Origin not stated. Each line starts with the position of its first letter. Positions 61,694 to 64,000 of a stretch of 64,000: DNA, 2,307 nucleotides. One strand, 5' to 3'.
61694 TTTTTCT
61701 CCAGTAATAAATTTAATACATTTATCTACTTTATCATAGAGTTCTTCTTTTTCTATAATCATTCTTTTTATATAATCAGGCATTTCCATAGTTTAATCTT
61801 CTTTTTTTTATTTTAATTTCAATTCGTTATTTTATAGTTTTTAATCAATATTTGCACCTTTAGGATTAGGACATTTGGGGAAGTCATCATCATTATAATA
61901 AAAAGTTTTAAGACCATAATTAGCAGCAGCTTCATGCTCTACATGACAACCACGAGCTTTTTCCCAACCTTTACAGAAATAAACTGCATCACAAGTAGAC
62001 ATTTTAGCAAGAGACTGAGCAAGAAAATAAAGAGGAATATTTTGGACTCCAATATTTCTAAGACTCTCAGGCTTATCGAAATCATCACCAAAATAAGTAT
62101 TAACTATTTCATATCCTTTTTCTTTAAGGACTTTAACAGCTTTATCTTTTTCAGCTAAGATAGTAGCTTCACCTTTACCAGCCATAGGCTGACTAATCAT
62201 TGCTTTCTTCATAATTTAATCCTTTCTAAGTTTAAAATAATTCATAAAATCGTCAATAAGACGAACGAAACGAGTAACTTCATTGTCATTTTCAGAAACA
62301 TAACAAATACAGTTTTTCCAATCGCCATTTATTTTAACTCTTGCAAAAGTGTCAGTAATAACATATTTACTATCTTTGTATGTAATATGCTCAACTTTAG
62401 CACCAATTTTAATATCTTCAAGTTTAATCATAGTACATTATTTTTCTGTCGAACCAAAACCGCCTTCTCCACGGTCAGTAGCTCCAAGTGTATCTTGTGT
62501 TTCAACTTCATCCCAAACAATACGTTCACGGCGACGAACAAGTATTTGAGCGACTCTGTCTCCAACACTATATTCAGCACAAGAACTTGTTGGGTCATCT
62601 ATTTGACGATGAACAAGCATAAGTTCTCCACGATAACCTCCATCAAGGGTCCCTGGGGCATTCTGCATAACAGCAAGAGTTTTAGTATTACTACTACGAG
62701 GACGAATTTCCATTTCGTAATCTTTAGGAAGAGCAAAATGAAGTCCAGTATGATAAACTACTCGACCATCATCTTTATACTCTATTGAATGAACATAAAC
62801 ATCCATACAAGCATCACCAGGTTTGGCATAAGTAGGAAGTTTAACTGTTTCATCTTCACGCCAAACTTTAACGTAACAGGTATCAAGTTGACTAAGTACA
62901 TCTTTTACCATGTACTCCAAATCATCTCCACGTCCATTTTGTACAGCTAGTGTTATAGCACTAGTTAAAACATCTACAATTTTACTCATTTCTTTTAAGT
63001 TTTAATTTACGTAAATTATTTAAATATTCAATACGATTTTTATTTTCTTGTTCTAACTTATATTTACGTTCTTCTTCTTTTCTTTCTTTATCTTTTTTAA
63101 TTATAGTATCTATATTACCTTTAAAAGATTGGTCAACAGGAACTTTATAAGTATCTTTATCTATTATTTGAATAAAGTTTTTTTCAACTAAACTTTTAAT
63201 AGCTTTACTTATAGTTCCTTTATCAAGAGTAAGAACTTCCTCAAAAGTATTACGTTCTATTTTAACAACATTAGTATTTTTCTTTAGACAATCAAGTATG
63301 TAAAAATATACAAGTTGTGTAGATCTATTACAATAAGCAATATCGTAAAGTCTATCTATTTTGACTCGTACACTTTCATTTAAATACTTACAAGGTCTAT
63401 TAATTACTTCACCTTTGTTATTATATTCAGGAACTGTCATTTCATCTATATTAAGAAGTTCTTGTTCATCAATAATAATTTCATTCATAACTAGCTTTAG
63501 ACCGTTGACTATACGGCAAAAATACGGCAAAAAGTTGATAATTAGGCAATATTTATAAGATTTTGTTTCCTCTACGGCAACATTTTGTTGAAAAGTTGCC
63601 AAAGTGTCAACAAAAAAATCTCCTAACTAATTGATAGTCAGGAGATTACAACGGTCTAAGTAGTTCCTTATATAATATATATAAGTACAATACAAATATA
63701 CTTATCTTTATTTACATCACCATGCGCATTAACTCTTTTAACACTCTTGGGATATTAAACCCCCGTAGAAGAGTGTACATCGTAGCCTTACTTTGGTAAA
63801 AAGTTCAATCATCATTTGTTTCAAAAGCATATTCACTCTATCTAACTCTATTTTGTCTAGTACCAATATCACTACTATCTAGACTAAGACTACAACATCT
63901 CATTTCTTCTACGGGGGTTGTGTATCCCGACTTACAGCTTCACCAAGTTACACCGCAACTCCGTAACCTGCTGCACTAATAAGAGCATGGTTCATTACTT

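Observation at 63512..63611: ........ iteron-like repeats upstream of the winged-helix regulator gene, with a distant copy in the portal-scaffold spacer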

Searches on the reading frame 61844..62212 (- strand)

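Call 8: search_protein_families(library=pfam, proteins=[window:61844-62212:-], max_evalue=0.1)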
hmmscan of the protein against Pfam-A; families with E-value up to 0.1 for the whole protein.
window:61844-62212:- (123 aa): 1 family
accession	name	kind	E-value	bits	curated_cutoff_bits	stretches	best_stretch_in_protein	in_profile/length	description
PF14359.12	DUF4406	-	7.7e-07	29.9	22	1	5-104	4-90/91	Domain of unknown function (DUF4406)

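Call 9: search_protein_families(library=phrogs, proteins=[window:61844-62212:-], max_evalue=0.01)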
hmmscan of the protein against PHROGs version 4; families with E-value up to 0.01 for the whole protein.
window:61844-62212:- (123 aa): 4 families
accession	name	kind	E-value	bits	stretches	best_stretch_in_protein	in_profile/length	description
phrog_355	-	DNA, RNA and nucleotide metabolism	1.6e-19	71.3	1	1-111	74-177/249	nucleoside 2-deoxyribosyltransferase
phrog_5781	-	unknown function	1.3e-08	35.6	1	3-107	7-100/220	-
phrog_15484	-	other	3.5e-05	24.6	1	61-108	200-247/253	hydrolase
phrog_12019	-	other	0.00014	22.7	1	23-109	35-115/241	MazG-like pyrophosphatase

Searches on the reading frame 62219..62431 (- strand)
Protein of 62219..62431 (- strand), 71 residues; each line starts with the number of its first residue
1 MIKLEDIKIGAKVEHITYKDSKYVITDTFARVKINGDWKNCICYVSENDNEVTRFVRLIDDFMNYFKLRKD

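Call 8: search_protein_families(library=pfam, proteins=[window:62219-62431:-], max_evalue=0.1)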
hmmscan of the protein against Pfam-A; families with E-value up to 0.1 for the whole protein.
window:62219-62431:- (71 aa): 0 families

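Call 9: search_protein_families(library=phrogs, proteins=[window:62219-62431:-], max_evalue=0.01)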
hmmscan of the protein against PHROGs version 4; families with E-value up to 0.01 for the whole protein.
window:62219-62431:- (71 aa): 3 families
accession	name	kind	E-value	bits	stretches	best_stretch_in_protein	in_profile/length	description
phrog_11651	-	unknown function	1e-05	26.4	1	2-66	5-64/69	-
phrog_33710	-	unknown function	0.00017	21.6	1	6-66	15-70/340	-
phrog_2652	-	unknown function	0.0045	17.7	1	15-52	13-53/85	-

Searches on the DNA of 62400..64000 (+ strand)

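Call 7: search_dna_similar(query=window:62400-64000:+, collection=phages, mode=distant, max_rows=30)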
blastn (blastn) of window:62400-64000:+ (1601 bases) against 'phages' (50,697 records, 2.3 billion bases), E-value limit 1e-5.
Records with a match: 10; places in all: 10; records where one place covers at least 80% of the query: 0.
Best place of each record, by identity: 60-80% 10.
By first word of the organism name: CrAssphage 4; Bacteriophage 2; Bacteroides 2; uncultured 2.
By host as written in the record: - 8; Bacteroides xylanisolvens APCS1/XY 2.
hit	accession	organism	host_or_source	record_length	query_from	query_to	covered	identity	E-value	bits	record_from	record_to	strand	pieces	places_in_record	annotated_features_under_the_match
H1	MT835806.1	Bacteriophage sp.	human fecal samples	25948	38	473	27%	76.1%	1e-83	316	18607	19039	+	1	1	record has no annotation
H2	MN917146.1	Bacteroides phage crAss002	Bacteroides xylanisolvens APCS1/XY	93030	39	473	23%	71.8%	2e-30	199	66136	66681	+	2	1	deoxyuridine triphosphatase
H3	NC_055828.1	Bacteroides phage crAss002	Bacteroides xylanisolvens APCS1/XY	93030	39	473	23%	71.8%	2e-30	199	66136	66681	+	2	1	deoxyuridine triphosphatase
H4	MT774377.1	uncultured phage cr107_1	human feces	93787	222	473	16%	71.8%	1e-28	134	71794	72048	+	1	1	deoxyuridine 5-triphosphate nucleotidohydrolase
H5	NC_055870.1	uncultured phage cr107_1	human feces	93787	222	473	16%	71.8%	1e-28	134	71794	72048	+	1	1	deoxyuridine 5-triphosphate nucleotidohydrolase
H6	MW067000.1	CrAssphage sp. C0521BD4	stool sample from an infant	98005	222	440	14%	66.7%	3e-9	71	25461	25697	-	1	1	putative dUTPase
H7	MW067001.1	CrAssphage sp. C0521BW15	stool sample from an infant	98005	222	440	14%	66.7%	3e-9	71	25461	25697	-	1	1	putative dUTPase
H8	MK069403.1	CrAssphage sp. O-152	fecal sample from Mexican boy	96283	222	305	5%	76.7%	2e-6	61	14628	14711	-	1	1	record has no annotation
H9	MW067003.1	CrAssphage sp. C0531BW4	stool sample from an infant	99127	222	305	5%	76.7%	2e-6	61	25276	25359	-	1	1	putative dUTPase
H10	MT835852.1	Bacteriophage sp.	human fecal samples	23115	222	305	5%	76.7%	2e-6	61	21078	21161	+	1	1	record has no annotation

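Call 40: get_annotated_region(hit=H2, flank=3000)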
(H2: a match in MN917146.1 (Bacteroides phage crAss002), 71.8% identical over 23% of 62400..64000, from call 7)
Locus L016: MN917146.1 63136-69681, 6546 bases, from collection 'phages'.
description: Bacteroides phage crAss002, complete genome.
organism: Bacteroides phage crAss002 (NCBI taxid 2709317)
taxonomy: Viruses; Duplodnaviria; Heunggongvirae; Uroviricota; Caudoviricetes; Crassvirales; Intestiviridae; Churivirinae; Jahgtovirus; Jahgtovirus secundus
host: Bacteroides xylanisolvens APCS1/XY; source: human feces; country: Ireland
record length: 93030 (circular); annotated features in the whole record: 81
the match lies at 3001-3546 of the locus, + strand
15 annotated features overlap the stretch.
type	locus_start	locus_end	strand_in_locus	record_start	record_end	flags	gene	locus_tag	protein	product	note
CDS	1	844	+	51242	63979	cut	-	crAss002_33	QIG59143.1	putative RNAP catalytic subunit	gp_33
CDS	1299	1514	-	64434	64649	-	-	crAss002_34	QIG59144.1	hypothetical protein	gp_34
CDS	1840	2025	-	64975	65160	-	-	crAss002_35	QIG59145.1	hypothetical protein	gp_35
CDS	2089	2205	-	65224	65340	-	-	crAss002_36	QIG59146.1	hypothetical protein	gp_36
CDS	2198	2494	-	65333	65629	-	-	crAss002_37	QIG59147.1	hypothetical protein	gp_37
CDS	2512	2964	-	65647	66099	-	-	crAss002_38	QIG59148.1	hypothetical protein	gp_38; phage gp49_66 protein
CDS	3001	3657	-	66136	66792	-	-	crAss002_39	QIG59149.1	deoxyuridine triphosphatase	gp_39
CDS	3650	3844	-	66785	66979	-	-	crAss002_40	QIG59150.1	hypothetical protein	gp_40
CDS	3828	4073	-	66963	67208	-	-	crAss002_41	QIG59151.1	hypothetical protein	gp_41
CDS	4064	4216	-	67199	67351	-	-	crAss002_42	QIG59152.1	zinc finger protein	gp_42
CDS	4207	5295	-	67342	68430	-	-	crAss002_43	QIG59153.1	hypothetical protein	gp_43; phage/plasmid-like protein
CDS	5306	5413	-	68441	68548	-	-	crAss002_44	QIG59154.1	UBA-like domain protein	gp_44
CDS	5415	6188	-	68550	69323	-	-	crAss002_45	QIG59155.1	Gam-like host-nuclease inhibitor protein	gp_45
CDS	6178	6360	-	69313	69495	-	-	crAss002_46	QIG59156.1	hypothetical protein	gp_46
CDS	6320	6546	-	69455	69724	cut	-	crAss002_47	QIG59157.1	hypothetical protein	gp_47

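Call 56: search_rna_families(source=window, start=63400, end=64000, threshold=evalue, max_evalue=10, show_alignments=3)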
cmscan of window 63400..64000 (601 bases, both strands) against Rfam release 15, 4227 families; matches with E-value up to 10: 10.
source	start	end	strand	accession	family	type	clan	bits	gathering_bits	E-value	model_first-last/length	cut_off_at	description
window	63610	63776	-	RF00515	PyrR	Cis-reg;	-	22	54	1.2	1-115/115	no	PyrR binding site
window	63562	63634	-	RF01797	fstAT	Gene; antitoxin;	-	20.4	72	0.48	1-94/94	no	Fst antitoxin sRNA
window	63533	63612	+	RF03694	mir-266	Gene; miRNA;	-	19.7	80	0.44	1-83/83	no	mir-266 microRNA precursor family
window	63556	63623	-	RF03694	mir-266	Gene; miRNA;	-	17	80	2.2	1-83/83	no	mir-266 microRNA precursor family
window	63545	63635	+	RF00609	SNORD100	Gene; snRNA; snoRNA; CD-box;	CL00073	16.4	58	2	1-81/81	no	Small nucleolar RNA SNORD100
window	63579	63650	+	RF00561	SNORA40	Gene; snRNA; snoRNA; HACA-box;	-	15.7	51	5.5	1-128/128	no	Small nucleolar RNA SNORA40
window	63544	63615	+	RF01432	snoR143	Gene; snRNA; snoRNA; HACA-box;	-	15.6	50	3.5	1-169/169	no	small nucleolar RNA snoR143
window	63735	63825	-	RF00581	SNORD12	Gene; snRNA; snoRNA; CD-box;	CL00044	15.2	43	5.6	1-90/90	no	Small nucleolar SNORD12/SNORD106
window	63578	63620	+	RF02800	Rp_sR47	Gene; sRNA;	-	12.9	60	0.66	225-268/316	no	Rickettsia sRNA47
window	63847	63891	+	RF02800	Rp_sR47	Gene; sRNA;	-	11.5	60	1.7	224-268/316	no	Rickettsia sRNA47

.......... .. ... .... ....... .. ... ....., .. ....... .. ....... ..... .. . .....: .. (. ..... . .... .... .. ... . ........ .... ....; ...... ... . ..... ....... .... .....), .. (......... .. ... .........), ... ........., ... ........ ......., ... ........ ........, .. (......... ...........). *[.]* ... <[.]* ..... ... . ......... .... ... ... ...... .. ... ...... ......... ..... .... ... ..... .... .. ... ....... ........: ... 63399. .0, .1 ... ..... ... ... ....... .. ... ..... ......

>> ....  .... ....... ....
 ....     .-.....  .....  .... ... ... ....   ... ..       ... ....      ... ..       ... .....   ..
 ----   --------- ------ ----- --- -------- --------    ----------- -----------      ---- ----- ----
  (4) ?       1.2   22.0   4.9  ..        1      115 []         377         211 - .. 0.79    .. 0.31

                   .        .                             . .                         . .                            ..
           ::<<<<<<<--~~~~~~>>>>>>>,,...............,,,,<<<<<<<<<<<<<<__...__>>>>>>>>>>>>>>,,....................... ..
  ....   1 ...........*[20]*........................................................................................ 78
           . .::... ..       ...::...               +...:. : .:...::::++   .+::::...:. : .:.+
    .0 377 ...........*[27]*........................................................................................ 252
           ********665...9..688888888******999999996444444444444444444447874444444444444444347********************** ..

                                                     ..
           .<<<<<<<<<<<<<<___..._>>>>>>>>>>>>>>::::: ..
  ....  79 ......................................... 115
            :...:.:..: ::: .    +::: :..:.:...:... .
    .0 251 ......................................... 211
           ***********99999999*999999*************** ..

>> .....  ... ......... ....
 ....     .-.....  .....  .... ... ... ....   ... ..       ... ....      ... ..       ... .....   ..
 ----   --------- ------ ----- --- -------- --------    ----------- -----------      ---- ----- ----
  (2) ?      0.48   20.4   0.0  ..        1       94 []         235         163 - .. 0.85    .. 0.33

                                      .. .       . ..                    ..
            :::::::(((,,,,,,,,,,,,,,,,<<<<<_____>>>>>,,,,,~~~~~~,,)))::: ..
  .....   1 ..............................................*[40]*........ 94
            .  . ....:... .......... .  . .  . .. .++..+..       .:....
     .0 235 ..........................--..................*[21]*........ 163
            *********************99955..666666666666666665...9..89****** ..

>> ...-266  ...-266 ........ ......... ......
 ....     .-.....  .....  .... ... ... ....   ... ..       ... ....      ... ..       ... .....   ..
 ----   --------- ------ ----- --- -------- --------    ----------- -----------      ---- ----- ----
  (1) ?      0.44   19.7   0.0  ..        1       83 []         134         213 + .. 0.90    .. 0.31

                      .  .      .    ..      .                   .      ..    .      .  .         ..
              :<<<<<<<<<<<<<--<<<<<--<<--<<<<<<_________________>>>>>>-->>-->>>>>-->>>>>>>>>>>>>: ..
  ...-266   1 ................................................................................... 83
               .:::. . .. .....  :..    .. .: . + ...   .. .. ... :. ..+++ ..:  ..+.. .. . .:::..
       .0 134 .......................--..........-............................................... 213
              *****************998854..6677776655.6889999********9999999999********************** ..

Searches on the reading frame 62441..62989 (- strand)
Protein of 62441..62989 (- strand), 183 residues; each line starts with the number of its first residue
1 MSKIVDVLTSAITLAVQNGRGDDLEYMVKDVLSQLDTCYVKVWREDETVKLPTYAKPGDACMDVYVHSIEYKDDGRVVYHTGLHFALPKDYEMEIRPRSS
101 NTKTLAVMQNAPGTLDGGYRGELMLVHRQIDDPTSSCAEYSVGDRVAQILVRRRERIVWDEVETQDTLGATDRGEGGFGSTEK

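Call 8: search_protein_families(library=pfam, proteins=[window:62441-62989:-], max_evalue=0.1)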
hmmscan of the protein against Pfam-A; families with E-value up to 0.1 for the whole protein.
window:62441-62989:- (183 aa): 2 families
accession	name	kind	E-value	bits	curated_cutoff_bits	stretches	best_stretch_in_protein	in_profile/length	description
PF00692.24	dUTPase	-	2e-13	50.6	22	1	49-181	3-128/129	dUTPase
PF22769.1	DCD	-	0.03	14.8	27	1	77-152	79-151/153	dCTP deaminase-like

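Call 9: search_protein_families(library=phrogs, proteins=[window:62441-62989:-], max_evalue=0.01)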
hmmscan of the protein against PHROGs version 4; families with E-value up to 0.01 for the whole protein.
window:62441-62989:- (183 aa): 1 family
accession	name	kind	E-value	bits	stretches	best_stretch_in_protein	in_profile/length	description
phrog_135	-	DNA, RNA and nucleotide metabolism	4.9e-39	136.1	1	37-182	139-290/463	dUTPase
